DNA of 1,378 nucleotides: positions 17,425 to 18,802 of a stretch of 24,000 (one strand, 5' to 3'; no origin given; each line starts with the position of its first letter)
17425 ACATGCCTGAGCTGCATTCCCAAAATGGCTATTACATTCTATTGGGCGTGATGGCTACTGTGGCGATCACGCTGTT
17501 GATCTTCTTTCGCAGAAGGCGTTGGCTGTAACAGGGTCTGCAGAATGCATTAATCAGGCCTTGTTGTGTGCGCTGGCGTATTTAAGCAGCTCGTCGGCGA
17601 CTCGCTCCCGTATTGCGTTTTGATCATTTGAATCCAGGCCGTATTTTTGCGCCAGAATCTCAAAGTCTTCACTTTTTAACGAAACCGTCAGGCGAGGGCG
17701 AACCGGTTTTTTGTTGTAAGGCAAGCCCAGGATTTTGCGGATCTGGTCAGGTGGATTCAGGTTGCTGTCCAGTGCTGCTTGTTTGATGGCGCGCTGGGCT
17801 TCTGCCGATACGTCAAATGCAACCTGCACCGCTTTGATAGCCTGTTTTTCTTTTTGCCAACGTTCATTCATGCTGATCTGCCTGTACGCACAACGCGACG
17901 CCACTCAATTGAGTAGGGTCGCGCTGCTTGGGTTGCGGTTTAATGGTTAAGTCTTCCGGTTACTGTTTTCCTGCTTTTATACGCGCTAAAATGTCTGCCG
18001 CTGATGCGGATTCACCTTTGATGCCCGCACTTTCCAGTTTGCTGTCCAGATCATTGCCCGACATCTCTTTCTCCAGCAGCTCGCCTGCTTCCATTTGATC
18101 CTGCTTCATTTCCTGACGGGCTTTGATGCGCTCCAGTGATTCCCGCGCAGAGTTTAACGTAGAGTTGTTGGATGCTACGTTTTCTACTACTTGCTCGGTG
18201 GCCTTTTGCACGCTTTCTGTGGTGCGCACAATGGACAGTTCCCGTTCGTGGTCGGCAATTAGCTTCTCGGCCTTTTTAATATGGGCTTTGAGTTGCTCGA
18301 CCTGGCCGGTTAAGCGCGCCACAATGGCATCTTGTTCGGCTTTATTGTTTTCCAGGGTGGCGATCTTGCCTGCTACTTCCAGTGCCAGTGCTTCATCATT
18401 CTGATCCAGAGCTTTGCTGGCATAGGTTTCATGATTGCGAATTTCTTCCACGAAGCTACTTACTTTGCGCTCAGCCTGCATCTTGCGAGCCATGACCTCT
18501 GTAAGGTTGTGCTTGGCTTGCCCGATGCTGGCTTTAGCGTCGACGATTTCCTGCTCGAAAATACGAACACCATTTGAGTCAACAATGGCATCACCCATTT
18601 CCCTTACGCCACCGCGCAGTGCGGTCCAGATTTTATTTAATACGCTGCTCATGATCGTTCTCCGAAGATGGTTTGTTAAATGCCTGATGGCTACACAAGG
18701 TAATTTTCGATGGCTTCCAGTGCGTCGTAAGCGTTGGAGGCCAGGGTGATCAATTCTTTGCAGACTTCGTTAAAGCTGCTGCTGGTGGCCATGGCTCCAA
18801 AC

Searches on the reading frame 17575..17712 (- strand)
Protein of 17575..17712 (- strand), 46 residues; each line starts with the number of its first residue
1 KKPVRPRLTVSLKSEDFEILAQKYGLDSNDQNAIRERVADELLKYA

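Call 83: search_solved_structures(query=A3, max_evalue=10, show_alignments=3)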
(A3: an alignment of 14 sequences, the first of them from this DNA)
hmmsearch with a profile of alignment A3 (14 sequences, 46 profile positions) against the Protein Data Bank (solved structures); distinct sequences matched with E-value up to 10: 2.
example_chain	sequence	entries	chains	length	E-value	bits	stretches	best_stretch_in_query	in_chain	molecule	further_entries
6bkd_L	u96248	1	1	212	1.3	12.3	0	8-39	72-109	Fab AR3D light chain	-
6i9s_A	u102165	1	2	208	1.5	12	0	4-17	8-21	Roundabout homolog 2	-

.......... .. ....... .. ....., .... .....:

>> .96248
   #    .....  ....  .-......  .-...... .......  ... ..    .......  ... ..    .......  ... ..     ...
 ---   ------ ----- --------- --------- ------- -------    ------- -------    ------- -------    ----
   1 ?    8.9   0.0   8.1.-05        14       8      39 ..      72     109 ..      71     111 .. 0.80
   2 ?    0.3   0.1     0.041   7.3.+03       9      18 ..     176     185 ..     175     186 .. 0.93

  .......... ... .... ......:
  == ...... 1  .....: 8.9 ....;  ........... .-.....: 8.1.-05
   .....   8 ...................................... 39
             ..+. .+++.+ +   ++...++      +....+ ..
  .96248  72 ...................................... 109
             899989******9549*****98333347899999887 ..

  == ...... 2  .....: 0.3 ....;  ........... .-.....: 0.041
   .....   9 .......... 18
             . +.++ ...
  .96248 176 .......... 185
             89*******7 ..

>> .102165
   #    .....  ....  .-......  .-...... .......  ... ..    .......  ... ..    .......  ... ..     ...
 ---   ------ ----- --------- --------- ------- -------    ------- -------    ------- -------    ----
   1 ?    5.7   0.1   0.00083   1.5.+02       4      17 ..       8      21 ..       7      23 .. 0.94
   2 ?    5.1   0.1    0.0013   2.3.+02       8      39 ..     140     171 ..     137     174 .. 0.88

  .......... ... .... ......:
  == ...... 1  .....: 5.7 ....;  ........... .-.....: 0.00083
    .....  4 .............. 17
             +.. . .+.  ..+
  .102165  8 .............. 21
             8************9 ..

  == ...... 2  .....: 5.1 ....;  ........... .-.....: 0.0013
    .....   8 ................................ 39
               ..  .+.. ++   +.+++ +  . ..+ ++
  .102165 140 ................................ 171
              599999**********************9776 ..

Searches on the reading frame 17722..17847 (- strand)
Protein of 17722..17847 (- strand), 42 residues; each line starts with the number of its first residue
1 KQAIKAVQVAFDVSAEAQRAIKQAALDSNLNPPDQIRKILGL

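Call 84: search_solved_structures(query=A2, max_evalue=10, show_alignments=3)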
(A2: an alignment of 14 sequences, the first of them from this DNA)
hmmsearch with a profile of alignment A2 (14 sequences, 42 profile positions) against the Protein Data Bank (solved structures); distinct sequences matched with E-value up to 10: 0.

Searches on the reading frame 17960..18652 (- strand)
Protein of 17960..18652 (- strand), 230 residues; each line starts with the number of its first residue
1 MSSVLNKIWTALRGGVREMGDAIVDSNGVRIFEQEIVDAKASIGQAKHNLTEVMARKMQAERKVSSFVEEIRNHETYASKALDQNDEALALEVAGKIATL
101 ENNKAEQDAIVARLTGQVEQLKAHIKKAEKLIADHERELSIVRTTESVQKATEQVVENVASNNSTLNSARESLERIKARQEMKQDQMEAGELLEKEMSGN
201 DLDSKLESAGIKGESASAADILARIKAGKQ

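Call 4: search_protein_families(library=pfam, proteins=[window:17960-18652:-], max_evalue=0.01)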
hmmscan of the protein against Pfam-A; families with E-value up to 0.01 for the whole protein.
window:17960-18652:- (230 aa): 4 families
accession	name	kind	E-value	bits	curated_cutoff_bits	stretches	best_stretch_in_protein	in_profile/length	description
PF04012.17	PspA_IM30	-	7.2e-40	137.4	33.9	1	3-228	1-217/220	PspA/IM30 family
PF07888.16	CALCOCO1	-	0.0023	17.3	36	1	29-192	129-284/496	Calcium binding and coiled-coil domain (CALCOCO1) like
PF18595.6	Nuf2_DHR10-like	-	0.0035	17.8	28.4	1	4-89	27-112/117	Nuf2, DHR10-like domain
PF08810.16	KapB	-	0.0094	16.5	26.3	0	21-59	56-94/112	Kinase associated protein B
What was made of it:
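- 17960..18652 (-): PspA/IM30 family (YjfJ-type) gene, 230 aa. Pfam PF04012, E = 7e-40 (call 4).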

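Call 8: search_protein_families(library=ncbifam, proteins=[window:17960-18652:-], max_evalue=0.01)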
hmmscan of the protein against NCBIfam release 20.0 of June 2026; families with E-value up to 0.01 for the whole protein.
window:17960-18652:- (230 aa): 1 family
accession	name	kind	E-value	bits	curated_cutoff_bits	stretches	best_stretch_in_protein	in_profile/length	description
NF042955.1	Ppl_antiphage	equivalog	0.0082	14.1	1000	1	58-202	426-578/882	anti-phage protein Ppl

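Call 50: find_related_loci(query=A6, collection=metagenome_contigs, flank=6000)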
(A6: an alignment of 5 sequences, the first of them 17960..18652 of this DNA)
Query A6 (230 aa) in metagenome_contigs; peptide patterns used: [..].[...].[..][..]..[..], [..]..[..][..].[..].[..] (x = any residue, [..] = any of these).
600 stretches matched a pattern (row limit reached: there are more); 475 encode a relative of the query (tblastn E <= 1e-3); the best 80 are kept; 80 distinct loci.
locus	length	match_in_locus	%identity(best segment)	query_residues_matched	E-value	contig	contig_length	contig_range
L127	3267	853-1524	59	3-226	5e-79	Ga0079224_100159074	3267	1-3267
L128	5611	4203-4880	56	3-229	3e-74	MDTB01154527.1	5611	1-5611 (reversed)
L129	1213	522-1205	51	3-230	3e-74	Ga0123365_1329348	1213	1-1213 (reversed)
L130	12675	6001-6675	52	3-227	5e-69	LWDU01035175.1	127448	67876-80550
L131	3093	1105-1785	50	3-229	7e-69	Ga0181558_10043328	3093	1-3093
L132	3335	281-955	52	3-227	7e-69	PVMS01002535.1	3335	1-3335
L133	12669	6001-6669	56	3-226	2e-68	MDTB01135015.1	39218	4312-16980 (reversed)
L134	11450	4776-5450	51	3-227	2e-68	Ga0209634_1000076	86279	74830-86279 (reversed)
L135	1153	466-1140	51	3-227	4e-73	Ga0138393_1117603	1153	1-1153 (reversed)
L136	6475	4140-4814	50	3-227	3e-68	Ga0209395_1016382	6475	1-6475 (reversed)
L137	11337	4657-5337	52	3-229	2e-68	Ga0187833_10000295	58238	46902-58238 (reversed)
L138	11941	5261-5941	52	3-229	2e-68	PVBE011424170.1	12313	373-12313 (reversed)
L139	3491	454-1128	51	3-227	5e-68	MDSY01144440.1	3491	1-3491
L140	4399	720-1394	51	3-227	5e-68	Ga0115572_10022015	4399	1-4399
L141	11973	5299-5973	51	3-227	6e-68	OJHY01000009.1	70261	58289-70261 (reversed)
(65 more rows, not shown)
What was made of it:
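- Tried and rejected: I used a PspA alignment instead (call 50).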

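Call 72: search_dna_similar(query=window:17960-18652:-, collection=plasmids, mode=protein, max_evalue=1e-10, max_rows=30, rows=spread)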
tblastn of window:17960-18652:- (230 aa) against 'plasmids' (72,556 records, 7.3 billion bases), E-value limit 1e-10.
Records with a match: 79; places in all: 79; records where one place covers at least 80% of the query: 79.
Best place of each record, by identity: <60% 79.
By first word of the organism name: Rhizobium 54; Vibrio 8; Escherichia 8; Pseudomonas 4; Photobacterium 2; Halomonas 1; Salmonella 1; Aureimonas 1.
By predicted mobility (MOB-suite, as given by PLSDB): non-mobilizable 51; conjugative 22; mobilizable 6.
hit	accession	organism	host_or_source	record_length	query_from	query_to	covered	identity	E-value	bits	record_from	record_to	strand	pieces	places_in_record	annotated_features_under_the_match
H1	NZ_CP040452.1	Halomonas sp. PA16-9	-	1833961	4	229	98%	38.1%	8e-35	137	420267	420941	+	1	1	none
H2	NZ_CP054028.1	Rhizobium hidalgonense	Pisum sativum l. (pea),Pure culture,Pea ...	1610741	3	230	99%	37.3%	1e-24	108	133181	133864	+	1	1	record has no annotation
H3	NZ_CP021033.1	Rhizobium sp. NXC14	Phaseolus vulgaris,cell culture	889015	3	229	99%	37.2%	4e-27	115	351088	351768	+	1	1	PspA/IM30 family protein | YjfI family protein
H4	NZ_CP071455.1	Rhizobium lentis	lentil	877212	3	229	99%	37.0%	4e-26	112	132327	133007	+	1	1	PspA/IM30 family protein | YjfI family protein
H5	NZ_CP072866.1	Rhizobium sp. NLR16a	lentil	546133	3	229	99%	36.8%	2e-26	113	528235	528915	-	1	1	PspA/IM30 family protein | YjfI family protein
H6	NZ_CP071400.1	Rhizobium leguminosarum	lentil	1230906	3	229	99%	36.8%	3e-26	113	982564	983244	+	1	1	record has no annotation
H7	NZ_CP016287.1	Rhizobium leguminosarum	Vavilovia formosa,cell culture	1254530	3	229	99%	36.6%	2e-26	113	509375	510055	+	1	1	record has no annotation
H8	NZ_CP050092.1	Rhizobium leguminosarum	Trifolium pratense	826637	3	229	99%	36.6%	1e-25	111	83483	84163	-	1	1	PspA/IM30 family protein | YjfI family protein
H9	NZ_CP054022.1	Rhizobium indicum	Pisum sativum l. (pea),Pure culture,Pea ...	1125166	3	229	99%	36.6%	1e-24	108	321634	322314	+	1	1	record has no annotation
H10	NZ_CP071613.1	Rhizobium bangladeshense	lentil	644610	3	225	97%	37.2%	5e-24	106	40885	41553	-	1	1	PspA/IM30 family protein | YjfI family protein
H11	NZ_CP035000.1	Rhizobium acidisoli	Phaseolus vulgaris,root nodule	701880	3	225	97%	37.0%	4e-24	107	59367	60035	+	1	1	PspA/IM30 family protein | YjfI family protein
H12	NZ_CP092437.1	Rhizobium sp. K102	Phaseolus vulgaris,Cell culture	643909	3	227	98%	36.5%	2e-25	110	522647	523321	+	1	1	PspA/IM30 family protein | YjfI family protein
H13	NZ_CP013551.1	Rhizobium phaseoli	Phaseolus vulgaris,Whole ...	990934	3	227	98%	36.5%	7e-25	109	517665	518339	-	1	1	PspA/IM30 family protein | YjfI family protein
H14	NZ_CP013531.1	Rhizobium phaseoli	Phaseolus vulgaris,Whole ...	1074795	3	227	98%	36.5%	7e-25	109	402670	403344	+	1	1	record has no annotation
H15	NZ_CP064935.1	Rhizobium phaseoli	Phaseolus vulgaris,single cell,soil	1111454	3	227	98%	36.5%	7e-25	109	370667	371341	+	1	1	record has no annotation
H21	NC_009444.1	Pseudomonas fluorescens SBW25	-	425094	3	227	98%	35.1%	6e-29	120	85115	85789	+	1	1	PspA/IM30 family protein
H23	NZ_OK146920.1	Vibrio alginolyticus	-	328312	5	225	96%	33.9%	5e-23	103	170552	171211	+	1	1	PspA/IM30 family protein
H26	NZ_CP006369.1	Aureimonas sp. AU20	-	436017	3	225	97%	32.7%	4e-22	101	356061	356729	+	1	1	PspA/IM30 family protein | DUF2170 family protein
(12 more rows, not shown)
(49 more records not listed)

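Call 74: get_annotated_region(hit=H1, flank=5000)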
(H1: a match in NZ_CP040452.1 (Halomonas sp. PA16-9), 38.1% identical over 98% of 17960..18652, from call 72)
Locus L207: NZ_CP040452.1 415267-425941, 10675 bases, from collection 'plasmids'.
description: Halomonas sp. PA16-9 plasmid p_unnamed1, complete sequence
organism: Halomonas sp. PA16-9 (NCBI taxid 2576841)
taxonomy: Bacteria; Pseudomonadota; Gammaproteobacteria; Oceanospirillales; Halomonadaceae; Halomonas; Halomonas sp. PA16-9
host: -; source: -; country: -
typing (MOB-suite, as given by PLSDB): non-mobilizable
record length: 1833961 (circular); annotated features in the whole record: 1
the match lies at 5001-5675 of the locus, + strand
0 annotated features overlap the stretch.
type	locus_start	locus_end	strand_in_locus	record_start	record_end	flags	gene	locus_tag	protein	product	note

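Call 75: get_annotated_region(hit=H3, flank=5000)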
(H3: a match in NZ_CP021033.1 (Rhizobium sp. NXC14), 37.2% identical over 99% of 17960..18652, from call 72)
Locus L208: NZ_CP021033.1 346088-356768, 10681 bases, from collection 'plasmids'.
description: Rhizobium sp. NXC14 plasmid pRspNXC14c, complete sequence
organism: Rhizobium sp. NXC14 (NCBI taxid 1981173)
taxonomy: Bacteria; Pseudomonadota; Alphaproteobacteria; Hyphomicrobiales; Rhizobiaceae; Rhizobium; Rhizobium sp. NXC14
host: -; source: Phaseolus vulgaris,cell culture; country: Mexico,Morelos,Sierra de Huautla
typing (MOB-suite, as given by PLSDB): non-mobilizable; mating-pair formation MPF_T
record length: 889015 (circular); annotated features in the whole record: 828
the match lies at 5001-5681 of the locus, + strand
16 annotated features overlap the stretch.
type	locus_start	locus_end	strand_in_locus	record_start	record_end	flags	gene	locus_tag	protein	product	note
CDS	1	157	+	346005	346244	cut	-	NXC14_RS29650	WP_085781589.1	type II toxin-antitoxin system ParD family antitoxin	GO:0051983 - regulation of chromosome segregation [Evidence IEA]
CDS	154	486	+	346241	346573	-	-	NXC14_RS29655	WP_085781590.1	type II toxin-antitoxin system RelE/ParE family toxin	GO:0030541 - plasmid partitioning [Evidence IEA]; GO:0051290 - protein heterotetramerization [Evidence IEA]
CDS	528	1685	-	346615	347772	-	-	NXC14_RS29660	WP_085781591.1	glutathionylspermidine synthase family protein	-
CDS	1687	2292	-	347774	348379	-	-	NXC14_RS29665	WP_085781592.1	DUF1190 domain-containing protein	-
CDS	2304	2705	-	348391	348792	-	-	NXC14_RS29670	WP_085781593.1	DUF350 domain-containing protein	-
CDS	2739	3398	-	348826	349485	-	-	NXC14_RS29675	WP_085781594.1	YjfK family protein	-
CDS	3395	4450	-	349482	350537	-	-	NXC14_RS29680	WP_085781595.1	ion channel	-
CDS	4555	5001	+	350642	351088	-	-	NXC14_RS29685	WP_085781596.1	YjfI family protein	-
CDS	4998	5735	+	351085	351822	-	-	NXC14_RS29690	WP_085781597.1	PspA/IM30 family protein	-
CDS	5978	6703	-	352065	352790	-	-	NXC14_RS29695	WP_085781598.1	amino acid ABC transporter ATP-binding protein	-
CDS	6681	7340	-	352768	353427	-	-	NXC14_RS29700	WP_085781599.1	amino acid ABC transporter permease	GO:0006865 - amino acid transport [Evidence IEA]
CDS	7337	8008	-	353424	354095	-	-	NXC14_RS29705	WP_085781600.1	amino acid ABC transporter permease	GO:0006865 - amino acid transport [Evidence IEA]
CDS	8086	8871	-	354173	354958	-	-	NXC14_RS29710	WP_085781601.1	transporter substrate-binding domain-containing protein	-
CDS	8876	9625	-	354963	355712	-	-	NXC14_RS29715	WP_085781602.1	GntR family transcriptional regulator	-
CDS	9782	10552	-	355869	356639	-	-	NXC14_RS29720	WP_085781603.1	amino acid ABC transporter ATP-binding protein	-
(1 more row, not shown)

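Call 76: get_annotated_region(hit=H21, flank=5000)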
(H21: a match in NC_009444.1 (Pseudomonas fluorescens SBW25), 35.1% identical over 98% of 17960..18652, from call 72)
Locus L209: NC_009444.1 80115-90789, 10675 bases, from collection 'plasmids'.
description: Pseudomonas fluorescens SBW25 plasmid pQBR103, complete sequence
organism: Pseudomonas fluorescens SBW25 (NCBI taxid 216595)
taxonomy: Bacteria; Pseudomonadota; Gammaproteobacteria; Pseudomonadales; Pseudomonadaceae; Pseudomonas; Pseudomonas fluorescens; Pseudomonas fluorescens SBW25
host: -; source: -; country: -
typing (MOB-suite, as given by PLSDB): non-mobilizable; replicon rep_cluster_1081; mating-pair formation MPF_I
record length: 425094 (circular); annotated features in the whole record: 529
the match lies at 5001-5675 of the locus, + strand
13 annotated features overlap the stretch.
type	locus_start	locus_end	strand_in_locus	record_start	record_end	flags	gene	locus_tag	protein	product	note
CDS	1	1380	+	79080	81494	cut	-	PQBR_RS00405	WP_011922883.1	UvrD-helicase domain-containing protein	-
CDS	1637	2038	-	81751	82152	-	-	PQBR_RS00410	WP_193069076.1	hypothetical protein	-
CDS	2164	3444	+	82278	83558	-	-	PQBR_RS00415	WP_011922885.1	site-specific DNA-methyltransferase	GO:0006306 - DNA methylation [Evidence IEA]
CDS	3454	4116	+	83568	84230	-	-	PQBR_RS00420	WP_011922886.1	hypothetical protein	-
CDS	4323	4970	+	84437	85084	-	-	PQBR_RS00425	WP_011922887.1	YjfI family protein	-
CDS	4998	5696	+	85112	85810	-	-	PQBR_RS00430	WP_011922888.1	PspA/IM30 family protein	-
CDS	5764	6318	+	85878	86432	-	-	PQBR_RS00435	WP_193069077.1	rhomboid family intramembrane serine protease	-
CDS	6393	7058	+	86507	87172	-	-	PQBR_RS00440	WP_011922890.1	DUF2491 family protein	-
CDS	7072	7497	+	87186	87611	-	-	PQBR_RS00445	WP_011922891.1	DUF350 domain-containing protein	-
CDS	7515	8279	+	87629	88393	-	-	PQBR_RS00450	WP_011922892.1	DUF1190 domain-containing protein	-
CDS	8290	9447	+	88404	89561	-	-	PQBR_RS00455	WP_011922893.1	glutathionylspermidine synthase family protein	-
CDS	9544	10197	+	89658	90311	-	-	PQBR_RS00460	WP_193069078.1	hypothetical protein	-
CDS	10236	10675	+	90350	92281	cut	-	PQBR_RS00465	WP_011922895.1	SPFH domain-containing protein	-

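Call 77: get_annotated_region(hit=H23, flank=5000)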
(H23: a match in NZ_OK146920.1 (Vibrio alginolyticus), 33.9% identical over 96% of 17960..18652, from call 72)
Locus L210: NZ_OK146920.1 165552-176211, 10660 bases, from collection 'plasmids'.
description: Vibrio alginolyticus strain Vb1762 plasmid pVb1762, complete sequence
organism: Vibrio alginolyticus (NCBI taxid 663)
taxonomy: Bacteria; Pseudomonadota; Gammaproteobacteria; Vibrionales; Vibrionaceae; Vibrio; Vibrio alginolyticus
host: -; source: -; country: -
typing (MOB-suite, as given by PLSDB): non-mobilizable; replicon IncC
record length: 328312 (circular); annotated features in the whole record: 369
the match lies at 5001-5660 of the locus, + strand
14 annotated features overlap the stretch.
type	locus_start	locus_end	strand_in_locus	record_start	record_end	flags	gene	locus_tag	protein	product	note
CDS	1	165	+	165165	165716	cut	-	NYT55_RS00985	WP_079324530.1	hypothetical protein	-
CDS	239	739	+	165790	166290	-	-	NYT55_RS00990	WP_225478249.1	hypothetical protein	-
CDS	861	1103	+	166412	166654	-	-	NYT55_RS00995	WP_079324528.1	hypothetical protein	-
CDS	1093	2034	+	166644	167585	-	-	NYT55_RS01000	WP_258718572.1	hypothetical protein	-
CDS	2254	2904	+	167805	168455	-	-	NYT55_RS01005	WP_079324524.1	outer membrane beta-barrel protein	-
CDS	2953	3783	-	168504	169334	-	-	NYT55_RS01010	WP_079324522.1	Dam family site-specific DNA-(adenine-N6)-methyltransferase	GO:0006306 - DNA methylation [Evidence IEA]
CDS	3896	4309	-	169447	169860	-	-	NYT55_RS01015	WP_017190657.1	hypothetical protein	-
CDS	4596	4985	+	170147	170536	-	-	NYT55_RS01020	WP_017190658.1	DUF2170 family protein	-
CDS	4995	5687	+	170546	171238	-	-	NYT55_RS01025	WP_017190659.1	PspA/IM30 family protein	-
CDS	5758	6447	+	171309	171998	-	-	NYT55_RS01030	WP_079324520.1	YjfK family protein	-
CDS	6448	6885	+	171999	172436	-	-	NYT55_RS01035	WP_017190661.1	DUF350 domain-containing protein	-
CDS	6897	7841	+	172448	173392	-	-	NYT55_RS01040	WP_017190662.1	DUF1190 domain-containing protein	-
CDS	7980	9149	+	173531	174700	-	-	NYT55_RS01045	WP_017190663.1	glutathionylspermidine synthase family protein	-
CDS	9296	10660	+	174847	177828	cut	-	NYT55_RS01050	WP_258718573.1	Tn3 family transposase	-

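Call 78: get_annotated_region(hit=H26, flank=5000)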
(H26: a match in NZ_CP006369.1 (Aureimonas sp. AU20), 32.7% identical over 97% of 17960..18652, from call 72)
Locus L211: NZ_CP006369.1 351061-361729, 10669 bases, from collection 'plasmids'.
description: Aureimonas sp. AU20 plasmid pAU20b, complete sequence
organism: Aureimonas sp. AU20 (NCBI taxid 1349819)
taxonomy: Bacteria; Pseudomonadota; Alphaproteobacteria; Hyphomicrobiales; Aurantimonadaceae; Aureimonas; Aureimonas sp. AU20
host: -; source: -; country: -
typing (MOB-suite, as given by PLSDB): non-mobilizable
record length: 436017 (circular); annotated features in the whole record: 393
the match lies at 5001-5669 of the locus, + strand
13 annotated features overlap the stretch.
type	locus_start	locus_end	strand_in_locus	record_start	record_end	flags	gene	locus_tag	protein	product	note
CDS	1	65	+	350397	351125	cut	-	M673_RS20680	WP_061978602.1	ABC transporter permease subunit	GO:0015837 - amine transport [Evidence IEA]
CDS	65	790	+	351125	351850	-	-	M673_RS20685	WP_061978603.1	ABC transporter permease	-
CDS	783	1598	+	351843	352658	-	-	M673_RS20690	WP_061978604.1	ATP-binding cassette domain-containing protein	-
CDS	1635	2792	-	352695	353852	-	-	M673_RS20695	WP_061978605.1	glutathionylspermidine synthase family protein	-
CDS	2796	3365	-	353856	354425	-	-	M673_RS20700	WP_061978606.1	DUF1190 domain-containing protein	-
CDS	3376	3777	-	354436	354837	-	-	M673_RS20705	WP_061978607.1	DUF350 domain-containing protein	-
CDS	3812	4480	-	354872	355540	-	-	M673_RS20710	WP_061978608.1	DUF2491 family protein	-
CDS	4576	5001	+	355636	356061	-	-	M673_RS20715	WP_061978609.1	DUF2170 family protein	-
CDS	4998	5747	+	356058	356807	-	-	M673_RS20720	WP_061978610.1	PspA/IM30 family protein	-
CDS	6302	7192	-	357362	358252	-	mmsB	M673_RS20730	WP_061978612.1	3-hydroxyisobutyrate dehydrogenase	GO:0006574 - valine catabolic process [Evidence IEA]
CDS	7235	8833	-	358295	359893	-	-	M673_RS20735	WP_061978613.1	GMC family oxidoreductase N-terminal domain-containing protein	-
CDS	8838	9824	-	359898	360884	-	-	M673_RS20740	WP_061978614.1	branched-chain amino acid ABC transporter permease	GO:0015803 - branched-chain amino acid transport [Evidence IEA]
CDS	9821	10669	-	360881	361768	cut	-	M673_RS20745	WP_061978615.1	branched-chain amino acid ABC transporter permease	-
